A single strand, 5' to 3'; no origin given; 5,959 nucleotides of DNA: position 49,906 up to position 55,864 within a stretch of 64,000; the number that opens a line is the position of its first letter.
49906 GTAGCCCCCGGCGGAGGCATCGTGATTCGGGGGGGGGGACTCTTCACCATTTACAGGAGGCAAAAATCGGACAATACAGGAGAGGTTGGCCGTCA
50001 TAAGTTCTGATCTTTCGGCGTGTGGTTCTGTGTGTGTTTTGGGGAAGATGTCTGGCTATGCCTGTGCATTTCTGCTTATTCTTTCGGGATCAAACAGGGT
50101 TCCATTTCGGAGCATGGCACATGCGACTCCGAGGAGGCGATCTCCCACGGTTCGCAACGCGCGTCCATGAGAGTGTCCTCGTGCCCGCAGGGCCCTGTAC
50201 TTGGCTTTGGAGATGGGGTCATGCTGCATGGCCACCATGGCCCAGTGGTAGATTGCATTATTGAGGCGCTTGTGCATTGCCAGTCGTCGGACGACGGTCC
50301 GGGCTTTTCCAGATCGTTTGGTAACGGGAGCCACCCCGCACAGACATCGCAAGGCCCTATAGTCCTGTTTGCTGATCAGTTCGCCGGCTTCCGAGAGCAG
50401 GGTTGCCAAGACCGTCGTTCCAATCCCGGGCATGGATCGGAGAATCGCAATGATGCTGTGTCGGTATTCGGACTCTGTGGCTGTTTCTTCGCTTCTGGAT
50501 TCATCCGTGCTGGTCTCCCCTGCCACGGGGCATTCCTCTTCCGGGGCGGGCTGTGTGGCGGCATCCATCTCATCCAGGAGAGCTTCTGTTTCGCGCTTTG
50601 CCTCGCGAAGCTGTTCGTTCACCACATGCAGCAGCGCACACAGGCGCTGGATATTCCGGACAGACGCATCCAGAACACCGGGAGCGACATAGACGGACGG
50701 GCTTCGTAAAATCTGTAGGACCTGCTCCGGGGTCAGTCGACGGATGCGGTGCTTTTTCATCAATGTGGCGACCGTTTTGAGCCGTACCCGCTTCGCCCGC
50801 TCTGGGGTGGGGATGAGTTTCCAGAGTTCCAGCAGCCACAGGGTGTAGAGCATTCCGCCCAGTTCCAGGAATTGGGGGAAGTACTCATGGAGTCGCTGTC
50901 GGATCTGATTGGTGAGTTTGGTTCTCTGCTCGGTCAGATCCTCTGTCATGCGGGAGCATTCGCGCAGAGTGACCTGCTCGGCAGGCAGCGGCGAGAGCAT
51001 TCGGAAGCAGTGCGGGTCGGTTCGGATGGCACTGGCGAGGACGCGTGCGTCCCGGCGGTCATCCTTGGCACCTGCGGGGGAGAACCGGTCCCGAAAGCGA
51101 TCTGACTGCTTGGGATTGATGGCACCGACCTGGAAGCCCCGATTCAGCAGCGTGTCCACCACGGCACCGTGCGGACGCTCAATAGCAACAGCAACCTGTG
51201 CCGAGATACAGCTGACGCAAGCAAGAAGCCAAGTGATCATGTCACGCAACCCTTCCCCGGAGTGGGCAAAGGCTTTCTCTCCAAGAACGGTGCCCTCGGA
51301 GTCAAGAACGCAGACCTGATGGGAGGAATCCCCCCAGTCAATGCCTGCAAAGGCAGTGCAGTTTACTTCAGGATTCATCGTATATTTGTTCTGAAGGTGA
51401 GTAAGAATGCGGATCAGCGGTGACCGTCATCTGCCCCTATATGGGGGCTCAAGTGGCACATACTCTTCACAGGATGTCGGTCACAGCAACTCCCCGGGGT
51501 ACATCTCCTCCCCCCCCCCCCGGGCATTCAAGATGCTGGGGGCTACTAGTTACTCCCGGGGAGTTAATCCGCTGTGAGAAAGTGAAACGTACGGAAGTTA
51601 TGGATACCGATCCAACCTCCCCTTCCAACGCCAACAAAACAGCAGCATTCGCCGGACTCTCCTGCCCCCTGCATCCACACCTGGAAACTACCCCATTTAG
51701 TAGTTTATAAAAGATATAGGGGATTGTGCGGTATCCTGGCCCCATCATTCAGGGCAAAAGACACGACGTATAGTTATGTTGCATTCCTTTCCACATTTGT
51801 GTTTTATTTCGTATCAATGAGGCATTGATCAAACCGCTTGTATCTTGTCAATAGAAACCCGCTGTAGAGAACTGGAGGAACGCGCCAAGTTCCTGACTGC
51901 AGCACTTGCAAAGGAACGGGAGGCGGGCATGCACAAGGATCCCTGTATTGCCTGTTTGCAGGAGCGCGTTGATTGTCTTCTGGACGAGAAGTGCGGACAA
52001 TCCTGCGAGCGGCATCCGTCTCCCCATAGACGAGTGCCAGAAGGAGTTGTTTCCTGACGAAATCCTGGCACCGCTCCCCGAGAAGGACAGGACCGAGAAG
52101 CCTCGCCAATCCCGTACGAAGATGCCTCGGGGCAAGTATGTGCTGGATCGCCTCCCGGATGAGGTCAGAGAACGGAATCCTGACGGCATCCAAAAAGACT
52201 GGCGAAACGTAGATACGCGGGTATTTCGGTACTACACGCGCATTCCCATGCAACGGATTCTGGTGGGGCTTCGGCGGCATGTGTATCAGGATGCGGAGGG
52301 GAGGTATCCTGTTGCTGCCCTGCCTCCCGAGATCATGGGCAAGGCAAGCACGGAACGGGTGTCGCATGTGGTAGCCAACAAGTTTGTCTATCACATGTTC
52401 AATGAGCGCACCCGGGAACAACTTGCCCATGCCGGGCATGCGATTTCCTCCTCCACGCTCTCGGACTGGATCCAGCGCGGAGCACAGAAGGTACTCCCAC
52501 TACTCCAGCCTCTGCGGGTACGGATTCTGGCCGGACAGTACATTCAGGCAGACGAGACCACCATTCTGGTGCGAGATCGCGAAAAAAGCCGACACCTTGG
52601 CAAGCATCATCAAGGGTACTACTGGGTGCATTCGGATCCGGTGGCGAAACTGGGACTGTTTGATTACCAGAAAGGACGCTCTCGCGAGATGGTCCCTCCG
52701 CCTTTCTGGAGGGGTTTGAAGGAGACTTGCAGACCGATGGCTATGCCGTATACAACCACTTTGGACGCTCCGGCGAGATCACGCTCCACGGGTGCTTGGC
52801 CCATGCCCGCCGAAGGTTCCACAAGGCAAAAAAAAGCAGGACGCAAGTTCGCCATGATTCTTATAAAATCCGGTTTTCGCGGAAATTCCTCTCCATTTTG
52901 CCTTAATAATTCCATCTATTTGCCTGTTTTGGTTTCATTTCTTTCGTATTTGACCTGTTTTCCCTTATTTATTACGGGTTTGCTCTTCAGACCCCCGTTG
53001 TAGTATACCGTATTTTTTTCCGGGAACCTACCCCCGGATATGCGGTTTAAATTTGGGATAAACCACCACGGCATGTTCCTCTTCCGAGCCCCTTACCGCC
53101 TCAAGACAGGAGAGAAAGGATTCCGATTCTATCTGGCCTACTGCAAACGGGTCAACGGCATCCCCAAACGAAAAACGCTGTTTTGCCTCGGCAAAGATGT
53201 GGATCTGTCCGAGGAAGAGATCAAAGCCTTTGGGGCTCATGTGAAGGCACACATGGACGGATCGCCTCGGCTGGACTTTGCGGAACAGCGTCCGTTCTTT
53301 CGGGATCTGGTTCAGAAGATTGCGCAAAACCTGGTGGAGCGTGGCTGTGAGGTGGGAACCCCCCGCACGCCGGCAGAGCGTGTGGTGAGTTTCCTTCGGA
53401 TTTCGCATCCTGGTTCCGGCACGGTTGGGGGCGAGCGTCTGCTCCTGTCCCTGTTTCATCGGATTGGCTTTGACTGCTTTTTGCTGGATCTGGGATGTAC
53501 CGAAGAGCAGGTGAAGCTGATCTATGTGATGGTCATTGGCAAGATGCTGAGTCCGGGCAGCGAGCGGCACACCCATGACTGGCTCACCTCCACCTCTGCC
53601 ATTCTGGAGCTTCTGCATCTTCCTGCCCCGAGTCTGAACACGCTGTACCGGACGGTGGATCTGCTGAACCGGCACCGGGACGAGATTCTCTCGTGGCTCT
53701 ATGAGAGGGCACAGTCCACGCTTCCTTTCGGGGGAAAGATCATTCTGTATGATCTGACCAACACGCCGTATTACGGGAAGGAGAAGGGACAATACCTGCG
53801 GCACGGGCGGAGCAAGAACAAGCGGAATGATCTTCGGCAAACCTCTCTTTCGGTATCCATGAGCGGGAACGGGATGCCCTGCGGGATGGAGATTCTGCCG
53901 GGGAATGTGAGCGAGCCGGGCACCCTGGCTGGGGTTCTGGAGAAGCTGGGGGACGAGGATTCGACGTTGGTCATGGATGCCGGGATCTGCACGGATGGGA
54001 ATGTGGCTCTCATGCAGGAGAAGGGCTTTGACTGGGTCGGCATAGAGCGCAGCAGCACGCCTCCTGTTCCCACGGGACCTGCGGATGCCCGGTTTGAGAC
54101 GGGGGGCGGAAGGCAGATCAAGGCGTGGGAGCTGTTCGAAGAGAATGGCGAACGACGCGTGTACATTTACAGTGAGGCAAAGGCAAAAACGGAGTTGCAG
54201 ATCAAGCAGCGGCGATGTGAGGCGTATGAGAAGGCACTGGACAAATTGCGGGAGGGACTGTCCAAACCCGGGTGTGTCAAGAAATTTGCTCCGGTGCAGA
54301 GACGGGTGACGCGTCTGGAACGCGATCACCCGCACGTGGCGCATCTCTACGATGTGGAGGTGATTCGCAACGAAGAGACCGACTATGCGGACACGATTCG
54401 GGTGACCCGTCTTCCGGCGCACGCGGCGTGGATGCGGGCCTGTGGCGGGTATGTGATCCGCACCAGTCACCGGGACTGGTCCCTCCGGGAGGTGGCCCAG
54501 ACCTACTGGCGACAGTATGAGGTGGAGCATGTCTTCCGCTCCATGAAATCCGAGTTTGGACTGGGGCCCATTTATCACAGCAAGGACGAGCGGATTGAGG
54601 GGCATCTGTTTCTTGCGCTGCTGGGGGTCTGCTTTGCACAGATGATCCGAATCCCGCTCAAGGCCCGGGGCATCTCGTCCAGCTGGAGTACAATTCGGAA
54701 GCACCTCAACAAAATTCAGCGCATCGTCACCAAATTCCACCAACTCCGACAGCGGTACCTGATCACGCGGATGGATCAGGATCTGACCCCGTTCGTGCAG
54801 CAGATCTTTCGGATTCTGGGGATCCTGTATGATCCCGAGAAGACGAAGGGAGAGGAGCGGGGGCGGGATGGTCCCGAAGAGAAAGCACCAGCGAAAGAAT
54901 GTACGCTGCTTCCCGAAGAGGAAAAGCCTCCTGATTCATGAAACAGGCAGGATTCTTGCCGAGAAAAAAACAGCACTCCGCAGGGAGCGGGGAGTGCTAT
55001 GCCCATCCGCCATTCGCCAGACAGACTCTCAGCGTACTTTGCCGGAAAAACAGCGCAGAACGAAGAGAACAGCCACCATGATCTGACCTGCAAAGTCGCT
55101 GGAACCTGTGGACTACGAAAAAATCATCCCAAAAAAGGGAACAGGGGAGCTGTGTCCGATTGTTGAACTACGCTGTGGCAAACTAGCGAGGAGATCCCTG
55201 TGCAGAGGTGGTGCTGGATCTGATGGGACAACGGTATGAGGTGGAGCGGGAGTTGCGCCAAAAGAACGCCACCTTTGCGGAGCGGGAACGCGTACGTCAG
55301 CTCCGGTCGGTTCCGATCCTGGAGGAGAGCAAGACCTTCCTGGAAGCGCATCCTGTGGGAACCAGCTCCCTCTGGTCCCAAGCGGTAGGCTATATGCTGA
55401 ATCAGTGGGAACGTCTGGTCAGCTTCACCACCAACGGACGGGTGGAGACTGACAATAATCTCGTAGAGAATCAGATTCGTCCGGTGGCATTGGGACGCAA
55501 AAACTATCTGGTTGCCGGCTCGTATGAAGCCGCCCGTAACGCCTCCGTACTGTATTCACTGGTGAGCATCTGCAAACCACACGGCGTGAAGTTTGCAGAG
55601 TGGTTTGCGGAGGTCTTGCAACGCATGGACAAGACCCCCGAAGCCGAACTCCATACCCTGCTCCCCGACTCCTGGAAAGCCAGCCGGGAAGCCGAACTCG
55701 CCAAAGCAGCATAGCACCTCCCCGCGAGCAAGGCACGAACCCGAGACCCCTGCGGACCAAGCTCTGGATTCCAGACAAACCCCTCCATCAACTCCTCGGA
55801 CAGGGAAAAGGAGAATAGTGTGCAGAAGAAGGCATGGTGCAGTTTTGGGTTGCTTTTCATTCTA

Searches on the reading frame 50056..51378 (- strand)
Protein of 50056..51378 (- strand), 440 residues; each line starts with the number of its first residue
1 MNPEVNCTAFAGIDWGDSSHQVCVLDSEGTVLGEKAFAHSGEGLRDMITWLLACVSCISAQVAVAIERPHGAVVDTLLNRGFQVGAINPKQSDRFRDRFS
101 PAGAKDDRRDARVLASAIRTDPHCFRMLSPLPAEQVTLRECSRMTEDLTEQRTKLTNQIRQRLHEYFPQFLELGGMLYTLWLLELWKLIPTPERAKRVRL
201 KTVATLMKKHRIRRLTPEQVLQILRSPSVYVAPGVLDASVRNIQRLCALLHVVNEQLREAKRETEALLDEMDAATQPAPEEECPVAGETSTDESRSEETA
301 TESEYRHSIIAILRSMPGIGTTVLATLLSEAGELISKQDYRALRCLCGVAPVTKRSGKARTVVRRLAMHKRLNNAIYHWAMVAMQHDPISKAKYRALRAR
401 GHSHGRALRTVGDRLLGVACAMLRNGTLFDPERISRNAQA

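Call 48: search_protein_families(library=pfam, proteins=[window:50056-51378:-], max_evalue=0.001)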
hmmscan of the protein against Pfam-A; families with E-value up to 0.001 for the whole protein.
window:50056-51378:- (440 aa): 2 families
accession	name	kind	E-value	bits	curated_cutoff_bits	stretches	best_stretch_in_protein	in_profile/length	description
PF01548.23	DEDD_Tnp_IS110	-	3.1e-37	128.2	29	1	11-168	1-155/155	Transposase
PF02371.22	Transposase_20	-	6.2e-17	62.2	21.3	1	312-395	3-87/87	Transposase IS116/IS110/IS902 family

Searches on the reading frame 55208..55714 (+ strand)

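Call 37: search_protein_families(library=pfam, proteins=[window:55208-55714:+], max_evalue=0.001)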
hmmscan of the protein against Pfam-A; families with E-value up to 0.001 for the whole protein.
window:55208-55714:+ (168 aa): 2 families
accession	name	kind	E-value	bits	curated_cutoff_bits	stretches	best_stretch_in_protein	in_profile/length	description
PF03050.20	DDE_Tnp_IS66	-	4.1e-25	89.2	23.1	1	3-110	176-283/284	Transposase IS66 family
PF13817.11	DDE_Tnp_IS66_C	-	8.4e-05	23.1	30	1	117-153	1-38/39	IS66 C-terminal element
